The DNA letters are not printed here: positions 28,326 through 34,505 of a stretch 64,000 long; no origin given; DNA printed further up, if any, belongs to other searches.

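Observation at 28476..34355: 1959-aa cysteine-rich giant surface/secreted protein of no recognisable bacterial adhesin class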

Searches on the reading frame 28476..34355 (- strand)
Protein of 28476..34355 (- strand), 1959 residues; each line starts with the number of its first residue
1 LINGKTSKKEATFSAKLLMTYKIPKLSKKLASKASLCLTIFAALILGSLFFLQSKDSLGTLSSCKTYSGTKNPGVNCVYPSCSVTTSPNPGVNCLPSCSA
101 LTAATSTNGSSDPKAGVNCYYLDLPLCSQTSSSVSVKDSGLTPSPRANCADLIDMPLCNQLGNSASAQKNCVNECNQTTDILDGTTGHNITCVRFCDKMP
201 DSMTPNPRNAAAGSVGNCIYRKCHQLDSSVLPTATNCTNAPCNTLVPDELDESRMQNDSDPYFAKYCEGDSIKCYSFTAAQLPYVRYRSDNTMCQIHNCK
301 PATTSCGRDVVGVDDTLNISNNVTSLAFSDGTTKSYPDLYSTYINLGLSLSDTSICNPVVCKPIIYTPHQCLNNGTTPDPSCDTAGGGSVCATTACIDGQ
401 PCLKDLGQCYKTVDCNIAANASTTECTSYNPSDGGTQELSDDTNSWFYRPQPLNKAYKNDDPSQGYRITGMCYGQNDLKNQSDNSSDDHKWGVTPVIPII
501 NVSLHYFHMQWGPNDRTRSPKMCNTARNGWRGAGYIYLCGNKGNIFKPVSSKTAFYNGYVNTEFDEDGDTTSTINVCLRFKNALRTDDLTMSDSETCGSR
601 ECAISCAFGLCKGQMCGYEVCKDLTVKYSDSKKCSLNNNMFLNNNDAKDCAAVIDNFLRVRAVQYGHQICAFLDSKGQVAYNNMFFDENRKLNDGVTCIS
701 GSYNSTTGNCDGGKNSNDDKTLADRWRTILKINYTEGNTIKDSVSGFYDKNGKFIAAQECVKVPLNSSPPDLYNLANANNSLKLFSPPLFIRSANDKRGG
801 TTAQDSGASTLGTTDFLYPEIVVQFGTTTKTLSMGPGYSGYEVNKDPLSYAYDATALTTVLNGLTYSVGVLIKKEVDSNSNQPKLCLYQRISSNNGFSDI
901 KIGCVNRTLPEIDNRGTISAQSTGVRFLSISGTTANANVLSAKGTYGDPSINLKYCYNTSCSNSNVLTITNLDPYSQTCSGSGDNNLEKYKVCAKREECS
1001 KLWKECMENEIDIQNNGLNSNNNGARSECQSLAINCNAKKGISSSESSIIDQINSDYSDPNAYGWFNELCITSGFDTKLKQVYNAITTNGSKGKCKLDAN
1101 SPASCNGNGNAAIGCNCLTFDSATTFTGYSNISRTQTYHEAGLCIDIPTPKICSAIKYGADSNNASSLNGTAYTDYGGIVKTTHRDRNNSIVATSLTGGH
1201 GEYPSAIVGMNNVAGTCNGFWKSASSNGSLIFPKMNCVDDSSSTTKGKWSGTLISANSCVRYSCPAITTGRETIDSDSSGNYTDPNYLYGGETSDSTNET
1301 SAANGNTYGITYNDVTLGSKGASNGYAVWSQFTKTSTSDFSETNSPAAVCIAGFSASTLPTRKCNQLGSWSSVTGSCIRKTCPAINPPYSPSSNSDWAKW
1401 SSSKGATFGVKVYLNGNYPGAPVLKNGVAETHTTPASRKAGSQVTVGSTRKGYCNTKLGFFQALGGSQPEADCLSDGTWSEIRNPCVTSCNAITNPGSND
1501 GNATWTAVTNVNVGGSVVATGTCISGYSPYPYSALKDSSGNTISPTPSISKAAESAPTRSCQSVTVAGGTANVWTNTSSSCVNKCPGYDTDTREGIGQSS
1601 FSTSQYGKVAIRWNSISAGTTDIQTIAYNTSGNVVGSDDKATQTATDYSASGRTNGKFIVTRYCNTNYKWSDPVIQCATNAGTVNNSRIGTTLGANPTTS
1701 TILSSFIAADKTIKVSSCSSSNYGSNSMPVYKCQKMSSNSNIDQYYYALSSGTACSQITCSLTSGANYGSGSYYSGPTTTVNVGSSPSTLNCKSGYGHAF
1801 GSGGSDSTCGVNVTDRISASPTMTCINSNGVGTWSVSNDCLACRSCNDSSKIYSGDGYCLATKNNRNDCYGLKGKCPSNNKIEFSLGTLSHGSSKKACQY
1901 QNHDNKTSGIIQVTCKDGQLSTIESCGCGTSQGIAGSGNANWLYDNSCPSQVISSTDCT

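Call 4: search_protein_families(library=pfam, proteins=[window:28476-34355:-], max_evalue=10)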
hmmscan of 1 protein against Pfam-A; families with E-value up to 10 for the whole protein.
window:28476-34355:- (1959 aa): 2 families
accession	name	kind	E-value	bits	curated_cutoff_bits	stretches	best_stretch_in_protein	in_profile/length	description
PF25599.1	Ephrin_CRD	-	0.43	11.1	27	1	1330-1377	8-57/59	Ephrin cysteine rich domain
PF00084.26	Sushi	-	2.1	9.2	20.7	1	1348-1377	27-56/56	Sushi repeat (SCR repeat)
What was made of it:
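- On Sushi/CCP/SCR domain superfamily: The window protein scores 9.2 bits against a cut-off of 20.7 (call 4).
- On Type IV pilus tip adhesins (PilY1/PilC): There is no Pfam hit (call 4).
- The window protein itself is below Pfam's Sushi threshold, at 9.2 bits against 20.7 (call 4). There is no homology to OmcA/OmcB (call 4).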

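Call 5: search_protein_families(library=ncbifam, proteins=[window:28476-34355:-], max_evalue=10)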
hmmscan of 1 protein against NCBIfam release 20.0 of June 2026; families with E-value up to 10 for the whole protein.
window:28476-34355:- (1959 aa): 1 family
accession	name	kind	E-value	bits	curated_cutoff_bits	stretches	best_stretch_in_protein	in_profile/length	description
NF000500.2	blaOXA-58_like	exception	0.076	12.7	625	1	1029-1118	11-97/280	OXA-58 family carbapenem-hydrolyzing class D beta-lactamase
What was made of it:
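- On Chlamydial cysteine-rich envelope proteins (OmcA/OmcB): No Pfam or NCBIfam hit at E <= 10 (calls 4, 5).
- On T1SS RTX / Bap-type giant adhesins: No such Pfam or NCBIfam hits (calls 4, 5).
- On Autotransporters / two-partner secretion (T5SS): There are no barrel or TPS hits (calls 4, 5).
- On Polymorphic toxin systems (CdiA/Rhs/MafB-like): No such repeats were found (calls 4, 5).
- Closest known: Giant bacterial adhesins. Different: It has no BIg or cadherin repeats, no RTX or T1SS signal and no autotransporter barrel (calls 4, 5).
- Checked: Pfam and NCBIfam give no barrel, RTX, Ig or cadherin hit (calls 4, 5).
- Pfam and NCBIfam show no barrel and no T1SS, T5SS, T9SS, LPXTG or PEP-CTERM signature (calls 4, 5).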

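Call 6: find_homologous_proteins(query=window:28476-34355:-, max_evalue=0.001)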
Query window:28476-34355:- (1959 aa): 68 proteins with E <= 0.001 among 8000 candidates.
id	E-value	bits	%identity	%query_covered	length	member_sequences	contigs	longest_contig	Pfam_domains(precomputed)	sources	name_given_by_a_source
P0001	0.0e+0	4452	100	99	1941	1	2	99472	-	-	-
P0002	0.0e+0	2421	60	94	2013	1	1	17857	-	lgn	-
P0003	0.0e+0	2297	57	94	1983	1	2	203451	-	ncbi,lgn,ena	-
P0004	0.0e+0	2249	54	97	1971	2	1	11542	-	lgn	-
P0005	0.0e+0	2220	57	94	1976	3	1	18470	-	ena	-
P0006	0.0e+0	2165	55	96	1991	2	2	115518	-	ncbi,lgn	-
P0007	0.0e+0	2139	55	94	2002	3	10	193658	-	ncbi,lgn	-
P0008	0.0e+0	2024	53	93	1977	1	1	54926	-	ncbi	-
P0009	0.0e+0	2015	50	99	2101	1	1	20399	-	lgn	-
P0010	0.0e+0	2006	53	94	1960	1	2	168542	-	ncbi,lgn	-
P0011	0.0e+0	1948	55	84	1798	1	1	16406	-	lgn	-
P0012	0.0e+0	1663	48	94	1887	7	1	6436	PF00084.27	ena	-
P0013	0.0e+0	1031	36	99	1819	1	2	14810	-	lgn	-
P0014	0.0e+0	1025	37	96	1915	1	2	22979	-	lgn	-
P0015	1.0e-296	1006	36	94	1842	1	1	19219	-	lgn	-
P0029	1.4e-247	844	34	86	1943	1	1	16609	PF25599.3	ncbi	-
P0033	5.5e-245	835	35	85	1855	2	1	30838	PF25599.3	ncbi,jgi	jgi:hypothetical protein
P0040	2.5e-236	806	35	85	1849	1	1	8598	PF25599.3,PF00084.27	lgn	-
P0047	2.1e-227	777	35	75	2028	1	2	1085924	-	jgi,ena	-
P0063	1.7e-182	628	31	97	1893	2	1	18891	PF25599.3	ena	-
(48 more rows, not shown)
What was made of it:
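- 68 full-length homologues share 28-60% identity (call 6).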

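Call 10: find_related_loci(query=A1, collection=genome_contigs, flank=10000)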
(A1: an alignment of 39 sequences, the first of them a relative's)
Query A1 (1941 aa) in genome_contigs; peptide patterns used: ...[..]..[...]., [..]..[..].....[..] (x = any residue, [..] = any of these).
85 stretches matched a pattern; 56 encode a relative of the query (tblastn E <= 1e-3); 53 distinct loci.
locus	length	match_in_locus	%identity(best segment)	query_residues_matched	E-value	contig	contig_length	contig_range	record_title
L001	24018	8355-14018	55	1-1836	0e+0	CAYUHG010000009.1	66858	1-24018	MAG TPA_asm: uncultured Rhizobium sp. isolate SRP219642_co8_395 genome assembly, contig: NODE_332_length_66858_cov_31.91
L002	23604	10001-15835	55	1-1876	0e+0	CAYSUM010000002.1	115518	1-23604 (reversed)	MAG TPA_asm: uncultured Rhizobium sp. isolate SRP219642_co6_9 genome assembly, contig: NODE_68_length_115518_cov_134.957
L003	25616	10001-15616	57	1-1832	0e+0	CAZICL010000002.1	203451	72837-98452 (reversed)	MAG TPA_asm: uncultured Rhizobium sp. isolate SRP062349_co2_99 genome assembly, contig: NODE_27_length_203451_cov_31.637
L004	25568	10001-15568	53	1-1835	0e+0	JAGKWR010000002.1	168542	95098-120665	MAG: Alphaproteobacteria bacterium isolate C8_D7_3 C8_D7_3_10, whole genome shotgun sequence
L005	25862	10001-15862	55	1-1902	0e+0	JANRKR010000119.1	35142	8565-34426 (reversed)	MAG: Rickettsiales bacterium isolate bins.261 k141_850502, whole genome shotgun sequence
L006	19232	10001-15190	36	77-1832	0e+0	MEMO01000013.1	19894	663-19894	MAG: Alphaproteobacteria bacterium RIFCSPLOWO2_01_FULL_40_26 rifcsplowo2_01_scaffold_20697, whole genome shotgun sequenc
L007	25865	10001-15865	35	1-1941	0e+0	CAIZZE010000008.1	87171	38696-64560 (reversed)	MAG: uncultured Alphaproteobacteria bacterium isolate Loc080925-4-5m_bin-0125 genome assembly, contig: bin-0125:08/83, w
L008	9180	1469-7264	35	53-1828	0e+0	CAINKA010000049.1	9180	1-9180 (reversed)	MAG: uncultured Alphaproteobacteria bacterium isolate LJ-5-9m_bin-1355 genome assembly, contig: bin-1355:049/168, whole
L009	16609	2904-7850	34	77-1755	0e+0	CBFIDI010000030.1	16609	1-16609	MAG: Rickettsiales bacterium isolate Co_bin_67_permissive genome assembly, contig: Co_bin_67_permissive_c32, whole genom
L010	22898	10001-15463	34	1-1909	0e+0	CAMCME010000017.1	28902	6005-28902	MAG: Rickettsia typhi isolate MsE-30apr19-74 genome assembly, contig: MsE-30apr19-C1920, whole genome shotgun sequence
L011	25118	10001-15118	33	4-1747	0e+0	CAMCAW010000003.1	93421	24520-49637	MAG: Rickettsia typhi isolate ZE-13nov19-301 genome assembly, contig: ZE-13nov19-C137, whole genome shotgun sequence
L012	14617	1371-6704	34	1-1807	0e+0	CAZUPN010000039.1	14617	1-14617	MAG TPA_asm: uncultured Rhizobiaceae bacterium isolate SRP219642_co4_49 genome assembly, contig: NODE_6892_length_14617_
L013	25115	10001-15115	36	1-1746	0e+0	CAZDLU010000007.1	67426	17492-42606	MAG TPA_asm: uncultured Rhizobium sp. isolate SRP257259_co1_401 genome assembly, contig: NODE_379_length_67426_cov_7.888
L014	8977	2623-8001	33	81-1839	0e+0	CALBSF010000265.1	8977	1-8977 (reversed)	MAG TPA_asm: uncultured Rickettsiales bacterium isolate SRR6231156_bin.78_CONCOCT_v1.1_MAG genome assembly, contig: ERZ6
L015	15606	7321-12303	36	77-1742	0e+0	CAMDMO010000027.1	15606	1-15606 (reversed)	MAG: Rickettsia typhi isolate MoE-23oct19-109 genome assembly, contig: MoE-23oct19-C4831, whole genome shotgun sequence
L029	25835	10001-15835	35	1-1941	0e+0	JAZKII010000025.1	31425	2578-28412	MAG: Pseudomonadota bacterium isolate ADI_DC_SW_02_SPN_11032020-bin025 DCSW02SPN_B025_0_000000000025, whole genome shotg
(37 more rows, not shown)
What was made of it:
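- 53 loci were found in GTDB species representatives (call 10). It is a single-copy core gene in nearly all relatives (call 10).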

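Call 11: search_solved_structures(query=A1, max_evalue=10, show_alignments=3)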
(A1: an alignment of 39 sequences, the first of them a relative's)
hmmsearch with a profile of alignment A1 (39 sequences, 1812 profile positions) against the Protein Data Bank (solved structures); distinct sequences matched with E-value up to 10: 0.

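Call 51: find_encoding_contigs(protein=P0047, flank=10000, max_places=2)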
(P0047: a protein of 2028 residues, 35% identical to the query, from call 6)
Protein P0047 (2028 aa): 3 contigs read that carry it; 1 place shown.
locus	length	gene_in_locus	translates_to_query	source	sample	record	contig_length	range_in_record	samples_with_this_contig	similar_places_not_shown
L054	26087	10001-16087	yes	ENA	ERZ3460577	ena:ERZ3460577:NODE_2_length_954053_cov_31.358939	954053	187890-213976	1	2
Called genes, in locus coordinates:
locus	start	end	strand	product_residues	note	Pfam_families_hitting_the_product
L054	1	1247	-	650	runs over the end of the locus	PF00890:FAD_binding_2 (faint), PF01134:GIDA, PF01266:DAO (faint), PF03486:HI0933_like (faint), PF07992:Pyr_redox_2 (weak), PF12831:FAD_oxidored (weak), PF21680:GIDA_C_1st, PF13932:SAM_GIDA_C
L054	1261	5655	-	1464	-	-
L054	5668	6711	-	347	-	PF03969:AFG1_ATPase, PF00308:Bac_DnaA (weak), PF13173:AAA_14 (faint), PF13401:AAA_22 (faint)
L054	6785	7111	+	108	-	PF05071:NDUFA12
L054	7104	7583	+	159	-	PF02470:MlaD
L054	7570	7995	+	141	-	PF09923:DUF2155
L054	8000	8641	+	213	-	PF00834:Ribul_P_3_epim, PF01729:QRPTase_C (faint)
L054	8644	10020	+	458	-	PF08245:Mur_ligase_M, PF02875:Mur_ligase_C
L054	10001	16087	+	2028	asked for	-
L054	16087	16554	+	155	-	PF00731:AIRC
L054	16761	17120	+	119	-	-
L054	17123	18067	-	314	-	-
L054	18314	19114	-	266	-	PF12146:Hydrolase_4 (weak), PF20434:BD-FAE (faint), PF00561:Abhydrolase_1 (weak), PF12697:Abhydrolase_6 (faint)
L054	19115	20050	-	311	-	PF00698:Acyl_transf_1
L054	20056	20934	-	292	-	PF00483:NTP_transferase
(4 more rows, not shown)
